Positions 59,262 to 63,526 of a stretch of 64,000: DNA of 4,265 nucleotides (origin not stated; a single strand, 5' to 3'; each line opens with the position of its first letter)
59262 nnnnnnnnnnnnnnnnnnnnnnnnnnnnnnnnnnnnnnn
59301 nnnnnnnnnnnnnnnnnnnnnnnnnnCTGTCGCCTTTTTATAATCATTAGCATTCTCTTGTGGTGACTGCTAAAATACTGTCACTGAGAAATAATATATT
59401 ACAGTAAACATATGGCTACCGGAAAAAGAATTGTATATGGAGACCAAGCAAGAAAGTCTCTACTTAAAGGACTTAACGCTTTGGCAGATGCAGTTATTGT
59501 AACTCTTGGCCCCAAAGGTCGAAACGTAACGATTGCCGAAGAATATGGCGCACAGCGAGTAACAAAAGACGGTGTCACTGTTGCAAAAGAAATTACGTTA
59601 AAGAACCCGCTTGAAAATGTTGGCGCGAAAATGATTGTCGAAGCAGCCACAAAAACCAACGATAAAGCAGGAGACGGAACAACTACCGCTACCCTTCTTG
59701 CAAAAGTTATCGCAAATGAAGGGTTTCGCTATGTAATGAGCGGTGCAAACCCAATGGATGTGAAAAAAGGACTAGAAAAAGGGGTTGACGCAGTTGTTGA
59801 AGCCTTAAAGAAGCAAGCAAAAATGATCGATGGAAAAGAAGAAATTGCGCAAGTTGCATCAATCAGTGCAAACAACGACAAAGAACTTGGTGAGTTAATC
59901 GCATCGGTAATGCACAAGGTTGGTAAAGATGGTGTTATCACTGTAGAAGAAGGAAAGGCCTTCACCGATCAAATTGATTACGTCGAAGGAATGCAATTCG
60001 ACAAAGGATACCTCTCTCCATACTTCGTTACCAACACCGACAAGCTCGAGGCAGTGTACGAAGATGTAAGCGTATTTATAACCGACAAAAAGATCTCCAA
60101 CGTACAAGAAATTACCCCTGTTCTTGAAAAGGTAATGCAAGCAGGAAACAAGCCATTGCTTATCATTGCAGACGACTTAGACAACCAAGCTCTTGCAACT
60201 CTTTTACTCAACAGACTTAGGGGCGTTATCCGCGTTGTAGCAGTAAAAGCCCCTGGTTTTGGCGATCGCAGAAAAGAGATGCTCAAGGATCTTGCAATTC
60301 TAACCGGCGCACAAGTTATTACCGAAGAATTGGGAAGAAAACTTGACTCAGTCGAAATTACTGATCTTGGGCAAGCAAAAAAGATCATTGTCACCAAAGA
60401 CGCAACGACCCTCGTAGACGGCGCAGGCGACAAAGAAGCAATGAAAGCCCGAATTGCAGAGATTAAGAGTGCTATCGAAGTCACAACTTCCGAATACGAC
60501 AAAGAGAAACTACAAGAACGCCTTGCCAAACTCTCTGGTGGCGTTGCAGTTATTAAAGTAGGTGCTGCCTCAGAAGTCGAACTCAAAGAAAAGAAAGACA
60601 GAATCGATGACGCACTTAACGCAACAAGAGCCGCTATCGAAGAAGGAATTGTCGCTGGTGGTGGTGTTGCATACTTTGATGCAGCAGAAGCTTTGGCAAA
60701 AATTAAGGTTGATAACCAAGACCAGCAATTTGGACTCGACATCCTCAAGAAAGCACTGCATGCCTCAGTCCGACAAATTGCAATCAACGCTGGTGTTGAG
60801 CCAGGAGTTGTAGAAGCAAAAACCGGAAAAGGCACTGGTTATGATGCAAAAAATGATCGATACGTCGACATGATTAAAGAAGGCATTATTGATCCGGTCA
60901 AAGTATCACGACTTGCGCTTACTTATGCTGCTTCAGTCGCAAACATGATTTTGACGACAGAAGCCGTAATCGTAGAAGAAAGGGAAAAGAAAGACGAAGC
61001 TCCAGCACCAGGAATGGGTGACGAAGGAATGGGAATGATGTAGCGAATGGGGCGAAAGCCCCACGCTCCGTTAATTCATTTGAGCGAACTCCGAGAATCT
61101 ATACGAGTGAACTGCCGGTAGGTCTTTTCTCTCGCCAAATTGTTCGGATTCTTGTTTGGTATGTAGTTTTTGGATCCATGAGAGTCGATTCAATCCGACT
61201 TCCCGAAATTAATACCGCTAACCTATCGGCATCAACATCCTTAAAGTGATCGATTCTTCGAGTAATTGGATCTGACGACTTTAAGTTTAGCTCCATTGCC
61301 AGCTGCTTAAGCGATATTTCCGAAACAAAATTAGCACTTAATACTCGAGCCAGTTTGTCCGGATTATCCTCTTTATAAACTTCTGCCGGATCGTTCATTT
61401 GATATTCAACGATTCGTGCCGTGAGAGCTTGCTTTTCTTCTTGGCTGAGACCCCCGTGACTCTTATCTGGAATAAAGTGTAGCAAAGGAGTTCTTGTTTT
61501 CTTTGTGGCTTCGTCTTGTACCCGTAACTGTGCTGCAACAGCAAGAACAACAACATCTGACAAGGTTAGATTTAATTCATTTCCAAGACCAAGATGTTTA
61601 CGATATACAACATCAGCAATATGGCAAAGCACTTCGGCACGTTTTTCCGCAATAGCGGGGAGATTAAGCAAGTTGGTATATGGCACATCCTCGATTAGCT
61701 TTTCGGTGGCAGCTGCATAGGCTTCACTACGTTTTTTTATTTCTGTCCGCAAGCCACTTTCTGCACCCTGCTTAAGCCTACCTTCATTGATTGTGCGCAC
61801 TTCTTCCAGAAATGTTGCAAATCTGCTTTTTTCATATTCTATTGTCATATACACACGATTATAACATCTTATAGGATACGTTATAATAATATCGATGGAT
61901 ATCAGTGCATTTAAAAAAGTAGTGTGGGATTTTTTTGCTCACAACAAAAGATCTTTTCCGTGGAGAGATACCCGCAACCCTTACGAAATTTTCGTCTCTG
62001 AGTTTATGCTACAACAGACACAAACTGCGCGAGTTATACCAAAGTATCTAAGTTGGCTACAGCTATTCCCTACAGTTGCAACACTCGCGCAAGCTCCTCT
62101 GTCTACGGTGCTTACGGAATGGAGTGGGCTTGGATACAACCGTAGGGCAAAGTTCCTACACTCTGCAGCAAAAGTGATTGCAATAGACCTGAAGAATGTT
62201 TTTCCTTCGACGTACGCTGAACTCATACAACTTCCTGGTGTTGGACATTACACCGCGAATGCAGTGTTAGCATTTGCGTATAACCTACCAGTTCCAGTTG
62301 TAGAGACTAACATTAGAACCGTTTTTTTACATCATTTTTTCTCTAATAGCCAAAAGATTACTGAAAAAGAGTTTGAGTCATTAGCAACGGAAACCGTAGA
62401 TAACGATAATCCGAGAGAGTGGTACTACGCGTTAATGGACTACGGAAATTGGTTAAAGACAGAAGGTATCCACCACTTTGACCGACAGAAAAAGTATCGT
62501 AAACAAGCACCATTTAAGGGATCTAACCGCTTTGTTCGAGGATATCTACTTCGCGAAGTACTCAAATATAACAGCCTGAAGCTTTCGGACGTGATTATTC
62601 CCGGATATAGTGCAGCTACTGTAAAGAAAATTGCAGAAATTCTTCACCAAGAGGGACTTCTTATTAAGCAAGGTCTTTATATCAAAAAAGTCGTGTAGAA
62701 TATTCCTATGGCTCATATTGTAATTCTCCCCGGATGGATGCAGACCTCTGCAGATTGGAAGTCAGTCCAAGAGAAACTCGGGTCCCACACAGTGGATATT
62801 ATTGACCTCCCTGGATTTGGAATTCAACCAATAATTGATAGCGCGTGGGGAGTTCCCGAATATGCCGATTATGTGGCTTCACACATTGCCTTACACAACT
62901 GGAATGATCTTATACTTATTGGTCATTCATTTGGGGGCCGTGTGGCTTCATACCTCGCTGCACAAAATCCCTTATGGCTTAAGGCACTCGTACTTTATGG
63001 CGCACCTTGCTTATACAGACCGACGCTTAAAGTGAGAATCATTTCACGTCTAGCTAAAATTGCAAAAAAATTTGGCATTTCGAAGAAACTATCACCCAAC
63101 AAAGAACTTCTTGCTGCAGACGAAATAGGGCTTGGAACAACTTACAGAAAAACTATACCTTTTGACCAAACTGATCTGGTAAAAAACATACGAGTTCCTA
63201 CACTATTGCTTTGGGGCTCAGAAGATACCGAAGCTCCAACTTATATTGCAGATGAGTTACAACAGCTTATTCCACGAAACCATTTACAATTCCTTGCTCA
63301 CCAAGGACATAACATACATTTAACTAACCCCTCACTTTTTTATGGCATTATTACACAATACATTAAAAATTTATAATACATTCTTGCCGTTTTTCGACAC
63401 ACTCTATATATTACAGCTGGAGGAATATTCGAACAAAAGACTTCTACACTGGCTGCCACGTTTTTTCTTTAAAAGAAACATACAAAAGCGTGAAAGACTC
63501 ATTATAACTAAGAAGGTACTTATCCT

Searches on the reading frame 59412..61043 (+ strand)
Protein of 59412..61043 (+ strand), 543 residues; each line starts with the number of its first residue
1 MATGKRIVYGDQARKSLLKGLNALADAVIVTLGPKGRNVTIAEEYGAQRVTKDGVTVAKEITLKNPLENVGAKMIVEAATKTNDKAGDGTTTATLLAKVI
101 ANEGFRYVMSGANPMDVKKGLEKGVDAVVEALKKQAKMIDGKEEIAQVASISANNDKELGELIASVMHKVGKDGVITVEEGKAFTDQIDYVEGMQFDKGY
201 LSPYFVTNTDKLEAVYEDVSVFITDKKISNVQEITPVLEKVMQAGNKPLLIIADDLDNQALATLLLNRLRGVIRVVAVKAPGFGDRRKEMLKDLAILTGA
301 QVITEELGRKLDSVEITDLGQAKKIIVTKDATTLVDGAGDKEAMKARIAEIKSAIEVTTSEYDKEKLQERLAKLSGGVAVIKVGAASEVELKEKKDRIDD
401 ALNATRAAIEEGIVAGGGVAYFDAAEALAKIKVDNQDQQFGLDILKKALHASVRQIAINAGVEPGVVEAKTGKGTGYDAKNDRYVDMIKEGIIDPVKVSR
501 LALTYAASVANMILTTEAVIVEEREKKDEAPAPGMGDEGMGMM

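Call 52: search_protein_families(library=pfam, proteins=[window:59412-61043:+], max_evalue=0.0001)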
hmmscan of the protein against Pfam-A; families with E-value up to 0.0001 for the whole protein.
window:59412-61043:+ (543 aa): 1 family
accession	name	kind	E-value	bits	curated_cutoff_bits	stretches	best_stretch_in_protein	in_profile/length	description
PF00118.29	Cpn60_TCP1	-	1.3e-73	248.9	34.3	1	24-523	1-489/490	TCP-1/cpn60 chaperonin family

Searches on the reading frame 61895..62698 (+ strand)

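Call 75: search_protein_families(library=pfam, proteins=[window:61895-62698:+], max_evalue=0.01)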
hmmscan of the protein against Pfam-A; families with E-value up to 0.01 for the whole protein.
window:61895-62698:+ (267 aa): 2 families
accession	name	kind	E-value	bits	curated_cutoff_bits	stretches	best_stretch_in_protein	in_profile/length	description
PF00730.31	HhH-GPD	-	8.5e-18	65.1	26.2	1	34-162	1-104/108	HhH-GPD superfamily base excision DNA repair protein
PF00633.29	HHH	-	7.7e-08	32.3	24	1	99-127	2-30/30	Helix-hairpin-helix motif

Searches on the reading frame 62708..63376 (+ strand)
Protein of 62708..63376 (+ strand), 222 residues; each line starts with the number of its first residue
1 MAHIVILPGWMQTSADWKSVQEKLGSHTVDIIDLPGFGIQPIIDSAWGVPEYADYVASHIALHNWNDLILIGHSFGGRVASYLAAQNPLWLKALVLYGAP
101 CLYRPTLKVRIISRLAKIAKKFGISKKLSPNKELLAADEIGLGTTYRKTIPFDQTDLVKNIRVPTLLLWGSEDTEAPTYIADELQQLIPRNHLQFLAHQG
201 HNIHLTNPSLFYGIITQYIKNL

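Call 75: search_protein_families(library=pfam, proteins=[window:62708-63376:+], max_evalue=0.01)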
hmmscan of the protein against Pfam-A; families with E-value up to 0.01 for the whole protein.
window:62708-63376:+ (222 aa): 6 families
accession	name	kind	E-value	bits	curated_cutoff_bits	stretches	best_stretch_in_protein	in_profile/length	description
PF00561.26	Abhydrolase_1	-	6.3e-19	69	25.8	2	3-99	2-102/245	alpha/beta hydrolase fold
PF12697.13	Abhydrolase_6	-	2.3e-15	58.3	26.3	1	4-208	1-211/217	Alpha/beta hydrolase family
PF12146.15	Hydrolase_4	-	1.6e-10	41.2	27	1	2-128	5-139/239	Serine aminopeptidase, S33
PF20408.4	Abhydrolase_11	-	0.00028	21.1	27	1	59-101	71-109/193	Alpha/beta hydrolase domain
PF12695.13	Abhydrolase_5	-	0.0021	18.3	27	0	61-99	51-89/164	Alpha/beta hydrolase family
PF07819.20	PGAP1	-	0.0093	16.2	24.3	0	65-115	90-143/233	PGAP1-like alpha/beta domain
